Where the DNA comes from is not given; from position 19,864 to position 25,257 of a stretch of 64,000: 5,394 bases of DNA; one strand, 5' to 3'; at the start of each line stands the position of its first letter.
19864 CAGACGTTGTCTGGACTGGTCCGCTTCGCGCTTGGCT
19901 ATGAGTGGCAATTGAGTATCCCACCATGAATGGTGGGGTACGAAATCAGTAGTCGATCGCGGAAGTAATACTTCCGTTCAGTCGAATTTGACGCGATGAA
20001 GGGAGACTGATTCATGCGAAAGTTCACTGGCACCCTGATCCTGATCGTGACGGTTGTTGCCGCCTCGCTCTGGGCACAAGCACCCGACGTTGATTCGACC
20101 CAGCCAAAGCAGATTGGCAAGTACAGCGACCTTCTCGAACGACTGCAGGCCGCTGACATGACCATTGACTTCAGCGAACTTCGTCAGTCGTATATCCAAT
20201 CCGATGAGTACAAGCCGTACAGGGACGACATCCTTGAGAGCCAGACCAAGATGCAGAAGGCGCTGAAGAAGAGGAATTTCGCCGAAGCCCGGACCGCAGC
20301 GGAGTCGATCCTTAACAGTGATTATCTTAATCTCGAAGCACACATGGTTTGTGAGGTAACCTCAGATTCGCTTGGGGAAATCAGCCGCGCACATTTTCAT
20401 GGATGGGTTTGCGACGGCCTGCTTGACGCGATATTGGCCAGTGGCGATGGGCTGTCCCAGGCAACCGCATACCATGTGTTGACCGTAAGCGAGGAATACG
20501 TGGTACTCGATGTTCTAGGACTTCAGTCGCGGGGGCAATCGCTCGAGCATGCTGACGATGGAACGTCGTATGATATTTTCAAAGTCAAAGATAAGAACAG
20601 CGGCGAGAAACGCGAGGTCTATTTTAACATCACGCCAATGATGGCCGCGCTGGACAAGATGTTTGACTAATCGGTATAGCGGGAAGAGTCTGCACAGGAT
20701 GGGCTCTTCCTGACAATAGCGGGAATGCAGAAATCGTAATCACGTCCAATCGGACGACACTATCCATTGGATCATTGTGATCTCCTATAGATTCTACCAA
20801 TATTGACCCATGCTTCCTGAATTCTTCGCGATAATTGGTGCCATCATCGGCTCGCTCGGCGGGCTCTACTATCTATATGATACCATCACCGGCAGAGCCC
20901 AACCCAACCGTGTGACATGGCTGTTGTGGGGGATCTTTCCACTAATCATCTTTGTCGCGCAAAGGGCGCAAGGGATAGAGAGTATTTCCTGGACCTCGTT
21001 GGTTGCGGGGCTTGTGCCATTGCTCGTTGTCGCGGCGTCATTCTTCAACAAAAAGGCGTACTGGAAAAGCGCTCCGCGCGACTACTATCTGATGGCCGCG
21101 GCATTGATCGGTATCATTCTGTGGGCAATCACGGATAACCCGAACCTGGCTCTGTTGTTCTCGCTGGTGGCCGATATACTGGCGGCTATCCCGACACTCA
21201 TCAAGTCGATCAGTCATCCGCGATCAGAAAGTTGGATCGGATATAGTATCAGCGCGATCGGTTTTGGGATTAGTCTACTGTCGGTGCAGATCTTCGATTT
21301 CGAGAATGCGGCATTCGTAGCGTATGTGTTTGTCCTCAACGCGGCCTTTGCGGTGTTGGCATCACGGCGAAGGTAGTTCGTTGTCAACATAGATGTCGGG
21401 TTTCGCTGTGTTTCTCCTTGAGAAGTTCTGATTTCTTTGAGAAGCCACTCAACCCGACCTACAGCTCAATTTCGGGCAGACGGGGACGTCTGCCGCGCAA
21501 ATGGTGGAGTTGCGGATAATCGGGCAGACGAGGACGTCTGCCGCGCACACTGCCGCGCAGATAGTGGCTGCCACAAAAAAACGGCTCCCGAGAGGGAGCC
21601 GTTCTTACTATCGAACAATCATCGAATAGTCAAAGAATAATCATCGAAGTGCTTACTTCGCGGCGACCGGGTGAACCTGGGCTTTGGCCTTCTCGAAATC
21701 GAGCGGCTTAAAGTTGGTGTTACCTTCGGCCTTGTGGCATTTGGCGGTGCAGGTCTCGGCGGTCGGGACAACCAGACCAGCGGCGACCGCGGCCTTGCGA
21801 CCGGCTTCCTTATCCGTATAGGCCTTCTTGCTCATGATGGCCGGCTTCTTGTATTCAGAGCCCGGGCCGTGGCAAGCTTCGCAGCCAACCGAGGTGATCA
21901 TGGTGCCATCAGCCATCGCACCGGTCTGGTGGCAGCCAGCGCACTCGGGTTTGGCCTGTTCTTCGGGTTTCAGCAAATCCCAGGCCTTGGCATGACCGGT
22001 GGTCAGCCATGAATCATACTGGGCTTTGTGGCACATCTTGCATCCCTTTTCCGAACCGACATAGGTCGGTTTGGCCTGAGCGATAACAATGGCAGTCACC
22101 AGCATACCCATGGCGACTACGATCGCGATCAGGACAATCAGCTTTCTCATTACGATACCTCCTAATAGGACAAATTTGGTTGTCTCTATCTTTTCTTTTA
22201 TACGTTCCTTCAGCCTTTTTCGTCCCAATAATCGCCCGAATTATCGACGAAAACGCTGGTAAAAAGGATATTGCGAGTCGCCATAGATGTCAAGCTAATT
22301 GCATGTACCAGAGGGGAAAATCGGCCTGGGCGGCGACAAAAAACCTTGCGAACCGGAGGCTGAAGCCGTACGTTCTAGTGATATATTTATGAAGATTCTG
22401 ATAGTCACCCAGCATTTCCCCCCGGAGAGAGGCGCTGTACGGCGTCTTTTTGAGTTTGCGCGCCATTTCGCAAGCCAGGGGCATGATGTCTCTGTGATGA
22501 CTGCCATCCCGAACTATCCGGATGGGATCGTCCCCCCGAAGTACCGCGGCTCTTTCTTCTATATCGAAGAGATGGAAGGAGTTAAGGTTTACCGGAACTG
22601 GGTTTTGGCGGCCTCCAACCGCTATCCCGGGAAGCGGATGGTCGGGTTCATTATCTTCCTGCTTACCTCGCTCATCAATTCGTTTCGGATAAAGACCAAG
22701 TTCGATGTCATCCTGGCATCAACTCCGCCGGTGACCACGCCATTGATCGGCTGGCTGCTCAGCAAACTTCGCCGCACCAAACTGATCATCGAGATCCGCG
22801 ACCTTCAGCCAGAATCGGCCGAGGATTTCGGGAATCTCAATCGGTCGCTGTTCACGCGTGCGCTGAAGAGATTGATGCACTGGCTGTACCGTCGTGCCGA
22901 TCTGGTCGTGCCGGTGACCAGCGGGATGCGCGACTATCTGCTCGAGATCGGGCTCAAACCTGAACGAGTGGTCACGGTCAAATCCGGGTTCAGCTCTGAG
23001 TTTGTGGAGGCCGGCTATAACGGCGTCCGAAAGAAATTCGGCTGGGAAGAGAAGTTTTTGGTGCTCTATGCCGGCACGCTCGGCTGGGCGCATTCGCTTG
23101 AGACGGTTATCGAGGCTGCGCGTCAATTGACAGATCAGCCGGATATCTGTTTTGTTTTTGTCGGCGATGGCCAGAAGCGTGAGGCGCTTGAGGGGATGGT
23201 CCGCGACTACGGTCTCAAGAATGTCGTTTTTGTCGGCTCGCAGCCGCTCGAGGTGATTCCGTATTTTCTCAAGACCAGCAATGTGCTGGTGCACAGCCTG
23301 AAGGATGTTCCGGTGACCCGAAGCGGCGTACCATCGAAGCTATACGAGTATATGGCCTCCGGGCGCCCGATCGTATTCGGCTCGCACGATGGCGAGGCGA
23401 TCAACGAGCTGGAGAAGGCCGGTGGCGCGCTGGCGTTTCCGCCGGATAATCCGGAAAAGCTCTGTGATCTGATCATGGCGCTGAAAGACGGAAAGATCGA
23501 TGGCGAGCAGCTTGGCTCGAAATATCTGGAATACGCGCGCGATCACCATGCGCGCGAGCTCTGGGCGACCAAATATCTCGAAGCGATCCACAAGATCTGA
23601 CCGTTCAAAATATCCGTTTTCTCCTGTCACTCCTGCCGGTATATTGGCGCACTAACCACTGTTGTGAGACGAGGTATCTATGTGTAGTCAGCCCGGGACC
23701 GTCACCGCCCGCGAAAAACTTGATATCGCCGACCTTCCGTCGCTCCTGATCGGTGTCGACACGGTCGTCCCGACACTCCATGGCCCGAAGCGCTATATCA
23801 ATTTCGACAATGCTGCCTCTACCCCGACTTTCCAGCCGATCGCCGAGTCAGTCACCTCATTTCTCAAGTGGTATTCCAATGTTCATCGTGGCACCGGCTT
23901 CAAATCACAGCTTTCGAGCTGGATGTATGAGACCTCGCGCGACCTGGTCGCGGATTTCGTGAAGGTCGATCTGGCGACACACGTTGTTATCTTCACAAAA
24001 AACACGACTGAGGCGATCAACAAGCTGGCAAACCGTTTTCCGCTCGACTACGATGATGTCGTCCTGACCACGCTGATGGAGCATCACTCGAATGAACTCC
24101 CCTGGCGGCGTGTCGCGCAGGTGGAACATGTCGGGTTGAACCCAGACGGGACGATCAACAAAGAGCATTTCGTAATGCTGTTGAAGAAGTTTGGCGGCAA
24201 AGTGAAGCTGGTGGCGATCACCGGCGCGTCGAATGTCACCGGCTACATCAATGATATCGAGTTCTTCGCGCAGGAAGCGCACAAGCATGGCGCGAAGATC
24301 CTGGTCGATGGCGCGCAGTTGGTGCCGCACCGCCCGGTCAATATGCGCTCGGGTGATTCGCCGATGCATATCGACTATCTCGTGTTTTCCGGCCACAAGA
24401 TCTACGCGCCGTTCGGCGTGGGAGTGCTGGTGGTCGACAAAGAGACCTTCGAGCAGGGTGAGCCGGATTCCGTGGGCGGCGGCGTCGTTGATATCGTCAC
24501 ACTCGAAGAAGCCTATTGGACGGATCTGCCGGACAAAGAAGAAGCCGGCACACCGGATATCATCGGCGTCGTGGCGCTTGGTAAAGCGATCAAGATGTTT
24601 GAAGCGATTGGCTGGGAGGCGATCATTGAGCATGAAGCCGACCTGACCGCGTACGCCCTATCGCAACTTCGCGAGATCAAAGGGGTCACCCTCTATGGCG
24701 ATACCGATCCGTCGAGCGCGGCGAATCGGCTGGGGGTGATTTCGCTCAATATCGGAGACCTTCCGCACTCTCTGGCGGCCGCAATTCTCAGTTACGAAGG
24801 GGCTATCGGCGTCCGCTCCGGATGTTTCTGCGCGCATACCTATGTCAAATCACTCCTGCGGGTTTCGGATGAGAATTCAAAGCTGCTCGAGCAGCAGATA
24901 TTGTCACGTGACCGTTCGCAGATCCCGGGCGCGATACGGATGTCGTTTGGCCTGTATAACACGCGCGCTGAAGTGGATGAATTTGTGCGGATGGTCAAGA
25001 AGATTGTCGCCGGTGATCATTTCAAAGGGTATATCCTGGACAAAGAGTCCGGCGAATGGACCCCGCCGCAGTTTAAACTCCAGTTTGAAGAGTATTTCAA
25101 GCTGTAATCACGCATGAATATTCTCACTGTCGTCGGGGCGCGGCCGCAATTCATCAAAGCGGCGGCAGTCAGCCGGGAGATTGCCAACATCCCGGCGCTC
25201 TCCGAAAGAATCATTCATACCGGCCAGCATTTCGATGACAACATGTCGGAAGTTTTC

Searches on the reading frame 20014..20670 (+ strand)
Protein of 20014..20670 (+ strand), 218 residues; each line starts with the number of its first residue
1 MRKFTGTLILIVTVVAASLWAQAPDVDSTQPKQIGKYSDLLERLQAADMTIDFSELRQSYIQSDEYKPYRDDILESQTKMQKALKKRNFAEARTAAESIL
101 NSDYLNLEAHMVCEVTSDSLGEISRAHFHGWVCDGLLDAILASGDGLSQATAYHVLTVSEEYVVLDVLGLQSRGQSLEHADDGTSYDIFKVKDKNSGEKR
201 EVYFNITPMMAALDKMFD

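Call 61: search_protein_families(library=pfam, proteins=[window:20014-20670:+], max_evalue=0.00001)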
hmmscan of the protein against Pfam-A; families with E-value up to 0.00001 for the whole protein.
window:20014-20670:+ (218 aa): 1 family
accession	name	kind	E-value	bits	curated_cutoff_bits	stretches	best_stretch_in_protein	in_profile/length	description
PF16266.10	DUF4919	-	5.8e-20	72.4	29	1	37-205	14-186/186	Domain of unknown function (DUF4919)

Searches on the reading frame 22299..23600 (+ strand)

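Call 60: search_protein_families(library=pfam, proteins=[window:22299-23600:+], max_evalue=0.00001)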
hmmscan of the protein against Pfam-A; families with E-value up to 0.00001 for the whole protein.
window:22299-23600:+ (433 aa): 4 families
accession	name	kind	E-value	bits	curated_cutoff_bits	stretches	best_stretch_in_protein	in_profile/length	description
PF13579.12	Glyco_trans_4_4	-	3.7e-21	76.6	29.7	1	45-228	2-156/158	Glycosyl transferase 4-like domain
PF00534.26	Glycos_transf_1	-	3.6e-19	69.4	26.4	1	244-401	6-161/172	Glycosyl transferases group 1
PF13692.12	Glyco_trans_1_4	-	3.1e-18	66.8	27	1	254-395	3-139/142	Glycosyl transferases group 1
PF13439.12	Glyco_transf_4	-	1.3e-15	58.3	28.5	1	45-231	3-166/170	Glycosyltransferase Family 4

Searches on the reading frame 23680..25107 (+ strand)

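Call 60: search_protein_families(library=pfam, proteins=[window:23680-25107:+], max_evalue=0.00001)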
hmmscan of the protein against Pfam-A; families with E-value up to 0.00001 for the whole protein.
window:23680-25107:+ (475 aa): 1 family
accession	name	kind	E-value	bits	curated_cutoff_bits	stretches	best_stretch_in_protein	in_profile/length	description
PF00266.25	Aminotran_5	-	8.1e-88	295.3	21.5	1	40-435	1-371/371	Aminotransferase class-V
